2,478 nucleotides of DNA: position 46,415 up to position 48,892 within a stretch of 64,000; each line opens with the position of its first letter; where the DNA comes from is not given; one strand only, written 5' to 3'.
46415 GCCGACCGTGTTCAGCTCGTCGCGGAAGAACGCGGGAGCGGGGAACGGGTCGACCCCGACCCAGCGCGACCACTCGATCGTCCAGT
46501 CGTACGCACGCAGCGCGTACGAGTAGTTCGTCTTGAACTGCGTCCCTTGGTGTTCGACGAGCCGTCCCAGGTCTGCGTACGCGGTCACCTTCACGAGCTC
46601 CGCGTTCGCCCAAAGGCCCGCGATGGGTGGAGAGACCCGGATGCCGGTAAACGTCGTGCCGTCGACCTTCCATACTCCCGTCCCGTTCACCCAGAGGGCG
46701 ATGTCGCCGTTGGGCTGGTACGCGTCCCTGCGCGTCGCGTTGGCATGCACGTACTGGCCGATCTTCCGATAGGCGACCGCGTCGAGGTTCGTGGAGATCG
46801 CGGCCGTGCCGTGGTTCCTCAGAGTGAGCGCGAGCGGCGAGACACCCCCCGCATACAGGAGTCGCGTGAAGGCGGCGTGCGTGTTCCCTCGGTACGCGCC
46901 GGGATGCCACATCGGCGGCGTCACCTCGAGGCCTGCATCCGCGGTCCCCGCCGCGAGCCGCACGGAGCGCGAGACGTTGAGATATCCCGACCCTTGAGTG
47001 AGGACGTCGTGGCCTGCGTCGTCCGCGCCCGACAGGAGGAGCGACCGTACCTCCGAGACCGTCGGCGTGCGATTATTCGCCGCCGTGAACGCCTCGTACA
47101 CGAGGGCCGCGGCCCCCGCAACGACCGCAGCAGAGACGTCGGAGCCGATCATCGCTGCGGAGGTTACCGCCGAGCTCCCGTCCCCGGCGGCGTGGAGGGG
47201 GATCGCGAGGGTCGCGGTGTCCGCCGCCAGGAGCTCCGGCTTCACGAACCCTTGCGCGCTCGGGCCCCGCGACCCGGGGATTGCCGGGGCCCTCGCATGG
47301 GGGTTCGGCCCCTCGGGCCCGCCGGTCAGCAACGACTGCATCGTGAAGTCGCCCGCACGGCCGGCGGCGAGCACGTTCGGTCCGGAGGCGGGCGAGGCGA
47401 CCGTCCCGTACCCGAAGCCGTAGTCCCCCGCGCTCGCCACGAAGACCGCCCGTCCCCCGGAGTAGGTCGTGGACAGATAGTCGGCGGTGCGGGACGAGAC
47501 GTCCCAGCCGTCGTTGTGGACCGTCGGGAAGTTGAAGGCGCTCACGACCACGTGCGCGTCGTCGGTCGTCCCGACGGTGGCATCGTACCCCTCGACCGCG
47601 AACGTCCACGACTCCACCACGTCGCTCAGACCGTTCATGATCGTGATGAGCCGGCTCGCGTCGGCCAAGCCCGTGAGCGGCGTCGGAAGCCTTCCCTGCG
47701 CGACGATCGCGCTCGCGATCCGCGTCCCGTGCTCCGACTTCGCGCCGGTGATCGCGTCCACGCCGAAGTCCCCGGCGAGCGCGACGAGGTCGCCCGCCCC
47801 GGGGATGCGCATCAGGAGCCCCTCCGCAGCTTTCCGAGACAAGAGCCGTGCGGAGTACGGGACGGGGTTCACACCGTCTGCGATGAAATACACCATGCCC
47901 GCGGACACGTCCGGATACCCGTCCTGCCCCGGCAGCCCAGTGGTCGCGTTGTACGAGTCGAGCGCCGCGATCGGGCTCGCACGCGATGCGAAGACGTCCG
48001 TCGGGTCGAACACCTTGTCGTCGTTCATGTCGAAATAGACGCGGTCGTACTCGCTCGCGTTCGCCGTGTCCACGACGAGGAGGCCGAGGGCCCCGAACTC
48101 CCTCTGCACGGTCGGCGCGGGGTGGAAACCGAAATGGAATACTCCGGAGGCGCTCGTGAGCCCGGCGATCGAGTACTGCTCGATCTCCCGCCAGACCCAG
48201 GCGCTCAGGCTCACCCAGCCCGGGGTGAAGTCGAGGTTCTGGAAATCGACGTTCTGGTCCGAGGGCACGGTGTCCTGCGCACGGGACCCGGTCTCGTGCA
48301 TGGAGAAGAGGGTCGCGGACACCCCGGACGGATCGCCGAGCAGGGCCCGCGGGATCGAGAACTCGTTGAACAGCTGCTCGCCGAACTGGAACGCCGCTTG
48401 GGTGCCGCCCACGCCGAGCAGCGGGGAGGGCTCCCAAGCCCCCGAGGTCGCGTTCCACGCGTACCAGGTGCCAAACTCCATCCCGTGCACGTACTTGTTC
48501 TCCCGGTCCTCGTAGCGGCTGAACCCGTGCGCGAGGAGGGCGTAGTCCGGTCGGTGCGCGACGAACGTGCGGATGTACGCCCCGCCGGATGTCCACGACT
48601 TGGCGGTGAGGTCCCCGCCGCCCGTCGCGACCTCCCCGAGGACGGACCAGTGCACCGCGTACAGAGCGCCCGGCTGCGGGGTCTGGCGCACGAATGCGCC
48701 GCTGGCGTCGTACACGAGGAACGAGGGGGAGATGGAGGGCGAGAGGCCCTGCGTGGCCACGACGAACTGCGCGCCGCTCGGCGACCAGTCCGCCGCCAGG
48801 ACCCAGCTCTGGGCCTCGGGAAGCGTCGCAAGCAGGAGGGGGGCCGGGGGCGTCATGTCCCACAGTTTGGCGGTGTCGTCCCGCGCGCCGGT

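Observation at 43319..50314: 2331-aa surface giant: subtilase fold split by a ~700-aa WD40 insertion, atypical Ser box, C-terminal TM + SHOCT-like tail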

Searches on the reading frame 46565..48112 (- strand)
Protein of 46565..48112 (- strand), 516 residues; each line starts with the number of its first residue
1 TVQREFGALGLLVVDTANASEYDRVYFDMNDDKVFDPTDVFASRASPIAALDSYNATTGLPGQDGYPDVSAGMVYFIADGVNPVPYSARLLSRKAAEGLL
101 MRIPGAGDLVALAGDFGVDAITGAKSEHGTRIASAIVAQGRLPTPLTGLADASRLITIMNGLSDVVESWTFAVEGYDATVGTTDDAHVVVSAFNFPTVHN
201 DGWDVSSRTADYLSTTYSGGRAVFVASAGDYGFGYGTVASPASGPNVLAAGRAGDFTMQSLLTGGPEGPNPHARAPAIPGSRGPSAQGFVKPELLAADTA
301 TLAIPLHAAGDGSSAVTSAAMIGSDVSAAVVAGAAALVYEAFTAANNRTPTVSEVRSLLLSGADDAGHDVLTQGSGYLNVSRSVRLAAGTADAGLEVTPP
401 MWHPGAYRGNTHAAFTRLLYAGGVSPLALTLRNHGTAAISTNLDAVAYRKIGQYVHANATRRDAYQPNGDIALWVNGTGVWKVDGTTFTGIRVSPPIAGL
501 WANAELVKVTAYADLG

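Call 9: search_solved_structures(query=window:46565-48112:-, max_evalue=1, show_alignments=4)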
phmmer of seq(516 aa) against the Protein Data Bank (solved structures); distinct sequences matched with E-value up to 1: 1.
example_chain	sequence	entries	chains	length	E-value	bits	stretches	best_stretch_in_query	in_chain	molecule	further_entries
3lxu_X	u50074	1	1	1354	0.00092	21.6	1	118-383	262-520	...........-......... 2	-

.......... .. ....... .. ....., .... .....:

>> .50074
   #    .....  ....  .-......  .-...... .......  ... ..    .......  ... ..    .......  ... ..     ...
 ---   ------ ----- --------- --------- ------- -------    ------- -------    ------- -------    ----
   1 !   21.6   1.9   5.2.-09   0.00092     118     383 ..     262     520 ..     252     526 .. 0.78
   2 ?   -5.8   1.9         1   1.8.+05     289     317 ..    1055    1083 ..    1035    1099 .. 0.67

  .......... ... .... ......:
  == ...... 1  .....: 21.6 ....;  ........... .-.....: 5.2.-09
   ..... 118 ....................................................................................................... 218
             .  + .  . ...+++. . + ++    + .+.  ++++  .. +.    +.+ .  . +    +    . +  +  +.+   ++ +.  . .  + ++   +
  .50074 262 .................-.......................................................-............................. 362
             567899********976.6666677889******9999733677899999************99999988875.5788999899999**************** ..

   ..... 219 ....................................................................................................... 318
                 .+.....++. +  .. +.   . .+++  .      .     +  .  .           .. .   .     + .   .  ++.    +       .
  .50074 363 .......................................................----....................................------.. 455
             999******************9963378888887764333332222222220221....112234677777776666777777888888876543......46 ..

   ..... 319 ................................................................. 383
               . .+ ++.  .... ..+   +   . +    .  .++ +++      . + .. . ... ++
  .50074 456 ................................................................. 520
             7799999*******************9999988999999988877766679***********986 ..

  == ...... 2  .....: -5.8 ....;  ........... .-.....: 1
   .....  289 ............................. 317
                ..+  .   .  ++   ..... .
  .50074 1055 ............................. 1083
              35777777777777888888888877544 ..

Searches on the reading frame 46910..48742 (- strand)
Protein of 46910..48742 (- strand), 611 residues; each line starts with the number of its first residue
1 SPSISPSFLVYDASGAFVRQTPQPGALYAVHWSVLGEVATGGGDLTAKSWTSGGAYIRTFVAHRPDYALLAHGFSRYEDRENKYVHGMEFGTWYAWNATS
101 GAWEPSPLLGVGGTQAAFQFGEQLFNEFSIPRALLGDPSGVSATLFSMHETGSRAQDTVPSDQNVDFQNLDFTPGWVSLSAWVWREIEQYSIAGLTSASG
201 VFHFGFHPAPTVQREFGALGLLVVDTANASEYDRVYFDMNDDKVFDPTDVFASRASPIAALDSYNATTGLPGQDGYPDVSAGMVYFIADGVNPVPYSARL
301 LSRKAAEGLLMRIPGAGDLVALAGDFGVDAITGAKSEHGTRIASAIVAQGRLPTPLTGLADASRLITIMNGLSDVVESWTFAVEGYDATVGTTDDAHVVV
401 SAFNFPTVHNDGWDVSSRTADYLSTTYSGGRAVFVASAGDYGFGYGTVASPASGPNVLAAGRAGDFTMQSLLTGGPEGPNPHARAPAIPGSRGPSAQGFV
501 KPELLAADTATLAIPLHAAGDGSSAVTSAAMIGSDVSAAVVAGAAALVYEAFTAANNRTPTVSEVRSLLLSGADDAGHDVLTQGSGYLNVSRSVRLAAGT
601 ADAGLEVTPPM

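Call 53: search_protein_representatives(protein=window:46910-48742:-)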
Query: 611 residues. Proteins with E-value up to 0.001 (for the whole library): 478; up to 1e-10: 285; up to 1e-30: 129. The best 150 are listed.
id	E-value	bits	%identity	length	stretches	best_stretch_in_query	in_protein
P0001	0.0e+00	1296.9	96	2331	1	1-611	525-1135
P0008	9.2e-274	926.0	69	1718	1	2-610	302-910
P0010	6.3e-173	593.0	50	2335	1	4-609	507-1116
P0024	5.6e-162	556.8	49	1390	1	26-605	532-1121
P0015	1.4e-157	542.4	48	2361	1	6-598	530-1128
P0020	2.3e-130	452.4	46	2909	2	110-600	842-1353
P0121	1.7e-128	446.3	56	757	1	194-601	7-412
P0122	1.9e-125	436.2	43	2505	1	9-610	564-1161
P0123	4.5e-114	398.6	46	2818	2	286-606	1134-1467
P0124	9.2e-110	384.4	42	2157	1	12-607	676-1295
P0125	3.5e-104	366.0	44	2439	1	28-609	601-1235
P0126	3.7e-100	352.7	44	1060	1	146-609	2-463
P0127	2.4e-98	346.7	40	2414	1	25-608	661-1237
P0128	3.2e-94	333.1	38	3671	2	268-609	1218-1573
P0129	5.9e-93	328.9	40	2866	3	148-554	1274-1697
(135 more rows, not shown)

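Call 67: find_related_loci(query=window:46910-48742:-, collection=genome_contigs, flank=8000)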
Query window:46910-48742:- (611 aa) in genome_contigs; peptide patterns used: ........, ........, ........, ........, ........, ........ (x = any residue, [..] = any of these).
40 stretches matched a pattern; 3 encode a relative of the query (tblastn E <= 1e-3); 3 distinct loci.
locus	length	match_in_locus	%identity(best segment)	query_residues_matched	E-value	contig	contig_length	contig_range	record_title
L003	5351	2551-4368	67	6-610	0e+0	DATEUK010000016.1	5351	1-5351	MAG TPA_asm: Thermoplasmata archaeon isolate SMAG_U8339 k141_2588508, whole genome shotgun sequence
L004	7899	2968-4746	39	37-609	7e-115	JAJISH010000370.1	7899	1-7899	MAG: Thermoplasmatota archaeon isolate bin211 bin211_SWQ.59.16-18_bin.28.orig_370, whole genome shotgun sequence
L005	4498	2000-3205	29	258-611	3e-29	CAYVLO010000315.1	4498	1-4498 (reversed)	MAG TPA_asm: uncultured Anaerolineaceae bacterium isolate SRP241341_co1_181 genome assembly, contig: NODE_16618_length_4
